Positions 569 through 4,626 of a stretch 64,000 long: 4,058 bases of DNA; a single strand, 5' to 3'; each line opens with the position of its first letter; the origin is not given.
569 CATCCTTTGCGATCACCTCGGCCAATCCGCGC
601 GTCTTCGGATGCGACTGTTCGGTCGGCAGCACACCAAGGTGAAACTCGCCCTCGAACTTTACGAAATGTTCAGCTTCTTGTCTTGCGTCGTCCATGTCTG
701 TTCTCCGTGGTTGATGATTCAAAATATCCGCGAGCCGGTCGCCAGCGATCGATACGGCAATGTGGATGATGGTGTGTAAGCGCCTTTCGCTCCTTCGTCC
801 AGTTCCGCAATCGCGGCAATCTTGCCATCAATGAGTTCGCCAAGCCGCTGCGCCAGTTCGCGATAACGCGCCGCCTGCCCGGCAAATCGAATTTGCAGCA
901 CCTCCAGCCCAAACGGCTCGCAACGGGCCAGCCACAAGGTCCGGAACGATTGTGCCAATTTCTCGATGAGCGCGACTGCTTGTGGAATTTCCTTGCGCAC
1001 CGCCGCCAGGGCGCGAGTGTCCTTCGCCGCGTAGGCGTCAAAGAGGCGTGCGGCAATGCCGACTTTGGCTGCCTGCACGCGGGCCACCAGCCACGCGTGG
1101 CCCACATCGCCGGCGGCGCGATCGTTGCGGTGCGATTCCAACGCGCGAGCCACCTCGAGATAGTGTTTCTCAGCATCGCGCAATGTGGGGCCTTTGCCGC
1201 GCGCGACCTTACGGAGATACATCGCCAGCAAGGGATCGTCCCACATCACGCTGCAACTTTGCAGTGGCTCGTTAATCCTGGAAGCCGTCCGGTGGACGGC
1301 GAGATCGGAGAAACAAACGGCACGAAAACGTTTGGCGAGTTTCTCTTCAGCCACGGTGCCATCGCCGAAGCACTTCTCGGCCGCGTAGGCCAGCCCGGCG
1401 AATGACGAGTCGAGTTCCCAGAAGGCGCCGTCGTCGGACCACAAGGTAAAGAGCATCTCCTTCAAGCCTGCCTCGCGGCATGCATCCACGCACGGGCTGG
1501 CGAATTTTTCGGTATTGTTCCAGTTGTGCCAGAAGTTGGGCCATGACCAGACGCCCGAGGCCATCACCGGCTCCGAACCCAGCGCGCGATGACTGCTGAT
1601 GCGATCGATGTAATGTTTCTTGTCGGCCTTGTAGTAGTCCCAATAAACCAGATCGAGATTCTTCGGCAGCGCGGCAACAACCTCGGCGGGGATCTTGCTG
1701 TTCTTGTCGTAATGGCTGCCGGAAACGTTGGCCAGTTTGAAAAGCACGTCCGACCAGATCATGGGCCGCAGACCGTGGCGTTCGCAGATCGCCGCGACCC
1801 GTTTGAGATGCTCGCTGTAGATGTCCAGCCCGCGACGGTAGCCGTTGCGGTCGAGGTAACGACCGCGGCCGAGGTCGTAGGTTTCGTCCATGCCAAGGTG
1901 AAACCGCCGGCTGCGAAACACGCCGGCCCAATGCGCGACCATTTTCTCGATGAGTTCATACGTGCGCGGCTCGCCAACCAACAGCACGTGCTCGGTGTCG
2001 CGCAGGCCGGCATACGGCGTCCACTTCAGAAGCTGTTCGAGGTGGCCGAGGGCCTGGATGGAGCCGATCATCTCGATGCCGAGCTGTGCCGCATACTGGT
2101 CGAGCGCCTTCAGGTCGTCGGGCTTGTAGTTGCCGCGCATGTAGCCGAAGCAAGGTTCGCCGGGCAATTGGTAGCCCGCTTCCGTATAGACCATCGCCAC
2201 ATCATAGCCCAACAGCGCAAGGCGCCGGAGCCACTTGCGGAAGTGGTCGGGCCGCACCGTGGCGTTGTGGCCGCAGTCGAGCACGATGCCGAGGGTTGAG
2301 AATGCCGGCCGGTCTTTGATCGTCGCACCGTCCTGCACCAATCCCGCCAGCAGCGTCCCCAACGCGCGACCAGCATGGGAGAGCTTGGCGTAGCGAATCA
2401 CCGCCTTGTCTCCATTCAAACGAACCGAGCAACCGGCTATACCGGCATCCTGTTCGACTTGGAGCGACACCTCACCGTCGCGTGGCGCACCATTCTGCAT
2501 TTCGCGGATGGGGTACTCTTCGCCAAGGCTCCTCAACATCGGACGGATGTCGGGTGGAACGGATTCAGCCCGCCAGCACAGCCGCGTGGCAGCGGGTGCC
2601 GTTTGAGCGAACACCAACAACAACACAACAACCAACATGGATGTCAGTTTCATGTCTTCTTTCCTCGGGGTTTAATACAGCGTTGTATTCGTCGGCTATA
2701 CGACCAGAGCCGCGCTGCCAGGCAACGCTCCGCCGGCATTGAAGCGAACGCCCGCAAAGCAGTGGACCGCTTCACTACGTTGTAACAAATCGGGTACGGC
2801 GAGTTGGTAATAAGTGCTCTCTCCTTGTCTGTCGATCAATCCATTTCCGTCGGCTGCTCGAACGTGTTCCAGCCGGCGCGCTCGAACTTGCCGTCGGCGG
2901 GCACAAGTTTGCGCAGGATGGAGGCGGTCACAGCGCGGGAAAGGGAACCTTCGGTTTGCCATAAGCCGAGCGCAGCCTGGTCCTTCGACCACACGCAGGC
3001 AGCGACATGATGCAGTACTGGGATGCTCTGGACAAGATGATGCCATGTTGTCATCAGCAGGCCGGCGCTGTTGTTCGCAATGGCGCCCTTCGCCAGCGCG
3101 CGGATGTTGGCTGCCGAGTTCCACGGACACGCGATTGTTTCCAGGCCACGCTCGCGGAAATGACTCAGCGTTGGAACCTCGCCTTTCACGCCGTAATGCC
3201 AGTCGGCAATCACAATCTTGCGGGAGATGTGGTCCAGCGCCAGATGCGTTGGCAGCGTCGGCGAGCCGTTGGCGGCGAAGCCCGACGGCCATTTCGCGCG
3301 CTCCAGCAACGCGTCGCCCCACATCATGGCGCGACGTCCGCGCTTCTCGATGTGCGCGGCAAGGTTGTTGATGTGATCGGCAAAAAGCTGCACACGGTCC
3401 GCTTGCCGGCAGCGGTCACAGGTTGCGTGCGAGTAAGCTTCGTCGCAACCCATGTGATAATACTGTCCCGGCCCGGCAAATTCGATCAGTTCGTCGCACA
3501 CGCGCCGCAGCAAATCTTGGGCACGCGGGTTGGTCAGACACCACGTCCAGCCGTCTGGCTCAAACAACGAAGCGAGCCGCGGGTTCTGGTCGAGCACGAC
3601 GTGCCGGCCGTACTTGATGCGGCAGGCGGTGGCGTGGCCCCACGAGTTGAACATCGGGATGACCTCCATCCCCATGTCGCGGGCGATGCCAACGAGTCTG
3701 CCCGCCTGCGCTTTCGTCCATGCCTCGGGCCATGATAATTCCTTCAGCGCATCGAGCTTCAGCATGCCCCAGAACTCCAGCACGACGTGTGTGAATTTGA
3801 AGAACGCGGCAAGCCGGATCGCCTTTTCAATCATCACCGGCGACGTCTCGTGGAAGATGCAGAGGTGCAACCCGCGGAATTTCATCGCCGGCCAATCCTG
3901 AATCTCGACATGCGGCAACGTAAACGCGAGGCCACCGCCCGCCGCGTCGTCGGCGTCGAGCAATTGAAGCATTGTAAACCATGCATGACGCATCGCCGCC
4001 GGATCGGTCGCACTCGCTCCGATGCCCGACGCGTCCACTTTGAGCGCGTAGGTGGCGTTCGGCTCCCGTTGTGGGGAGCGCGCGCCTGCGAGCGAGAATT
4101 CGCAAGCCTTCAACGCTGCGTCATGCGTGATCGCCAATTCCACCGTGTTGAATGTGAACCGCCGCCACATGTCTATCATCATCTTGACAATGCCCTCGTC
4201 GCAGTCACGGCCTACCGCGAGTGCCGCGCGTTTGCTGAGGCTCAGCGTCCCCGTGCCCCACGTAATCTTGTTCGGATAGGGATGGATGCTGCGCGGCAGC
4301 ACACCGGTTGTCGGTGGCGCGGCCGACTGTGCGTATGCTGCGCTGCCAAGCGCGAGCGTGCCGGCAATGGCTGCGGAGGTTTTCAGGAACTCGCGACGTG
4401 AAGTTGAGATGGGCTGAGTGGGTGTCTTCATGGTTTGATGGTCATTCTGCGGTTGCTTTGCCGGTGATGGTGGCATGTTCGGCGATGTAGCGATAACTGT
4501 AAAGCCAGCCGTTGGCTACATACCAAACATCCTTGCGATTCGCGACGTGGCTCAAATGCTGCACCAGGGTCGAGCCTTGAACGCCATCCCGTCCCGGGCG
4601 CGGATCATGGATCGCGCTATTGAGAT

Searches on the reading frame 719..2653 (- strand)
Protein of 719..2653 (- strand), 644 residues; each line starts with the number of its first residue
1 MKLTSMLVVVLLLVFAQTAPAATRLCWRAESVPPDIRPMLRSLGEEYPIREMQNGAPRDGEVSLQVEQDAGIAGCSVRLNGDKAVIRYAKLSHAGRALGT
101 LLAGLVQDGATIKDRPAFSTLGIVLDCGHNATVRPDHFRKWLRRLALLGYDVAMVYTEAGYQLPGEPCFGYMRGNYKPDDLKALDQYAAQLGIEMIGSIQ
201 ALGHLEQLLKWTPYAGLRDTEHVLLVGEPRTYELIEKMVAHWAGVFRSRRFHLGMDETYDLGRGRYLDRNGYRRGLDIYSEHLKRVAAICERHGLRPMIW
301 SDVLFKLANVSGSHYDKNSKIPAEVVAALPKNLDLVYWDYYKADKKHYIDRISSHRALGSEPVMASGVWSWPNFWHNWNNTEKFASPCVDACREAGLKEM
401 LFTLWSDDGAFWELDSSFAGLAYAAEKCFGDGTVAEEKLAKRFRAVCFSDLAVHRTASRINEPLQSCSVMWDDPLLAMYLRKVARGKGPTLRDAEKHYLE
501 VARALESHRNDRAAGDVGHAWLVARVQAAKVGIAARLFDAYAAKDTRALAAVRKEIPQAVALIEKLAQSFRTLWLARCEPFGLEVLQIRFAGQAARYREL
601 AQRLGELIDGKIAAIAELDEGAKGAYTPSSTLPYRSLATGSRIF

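Call 37: search_protein_families(library=pfam, proteins=[window:719-2653:-], max_evalue=0.00001)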
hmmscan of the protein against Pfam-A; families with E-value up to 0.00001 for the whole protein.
window:719-2653:- (644 aa): 2 families
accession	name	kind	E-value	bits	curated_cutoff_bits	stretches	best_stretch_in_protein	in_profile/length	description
PF18088.7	Glyco_H_20C_C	-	2e-23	83.7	27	1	469-621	29-178/194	Glycoside Hydrolase 20C C-terminal domain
PF00728.28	Glyco_hydro_20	-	1.8e-09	37.8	22.3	1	173-308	72-227/348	Glycosyl hydrolase family 20, catalytic domain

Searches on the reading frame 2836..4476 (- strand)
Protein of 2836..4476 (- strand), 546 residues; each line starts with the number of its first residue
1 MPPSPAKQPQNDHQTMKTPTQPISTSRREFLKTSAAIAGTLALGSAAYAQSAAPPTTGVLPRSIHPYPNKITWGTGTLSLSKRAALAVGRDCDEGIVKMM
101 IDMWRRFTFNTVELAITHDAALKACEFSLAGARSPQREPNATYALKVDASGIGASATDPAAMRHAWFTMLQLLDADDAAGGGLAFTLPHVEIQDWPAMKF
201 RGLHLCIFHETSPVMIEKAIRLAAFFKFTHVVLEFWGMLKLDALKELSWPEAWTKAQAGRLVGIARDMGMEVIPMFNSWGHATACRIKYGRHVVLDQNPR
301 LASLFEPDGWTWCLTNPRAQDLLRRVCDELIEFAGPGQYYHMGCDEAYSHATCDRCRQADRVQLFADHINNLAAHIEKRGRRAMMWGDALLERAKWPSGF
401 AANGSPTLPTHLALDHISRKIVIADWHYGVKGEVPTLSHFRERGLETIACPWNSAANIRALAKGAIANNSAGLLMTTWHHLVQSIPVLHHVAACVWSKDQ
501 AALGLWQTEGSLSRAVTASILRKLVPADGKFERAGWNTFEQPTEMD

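Call 37: search_protein_families(library=pfam, proteins=[window:2836-4476:-], max_evalue=0.00001)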
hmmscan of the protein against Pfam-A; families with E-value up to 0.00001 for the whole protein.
window:2836-4476:- (546 aa): 2 families
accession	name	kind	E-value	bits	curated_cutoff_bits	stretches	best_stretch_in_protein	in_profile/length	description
PF00728.28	Glyco_hydro_20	-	3.9e-12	46.6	22.3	1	250-427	72-240/348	Glycosyl hydrolase family 20, catalytic domain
PF02838.20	Glyco_hydro_20b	-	1.4e-09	39.2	26.1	1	63-195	3-124/124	Glycosyl hydrolase family 20, domain 2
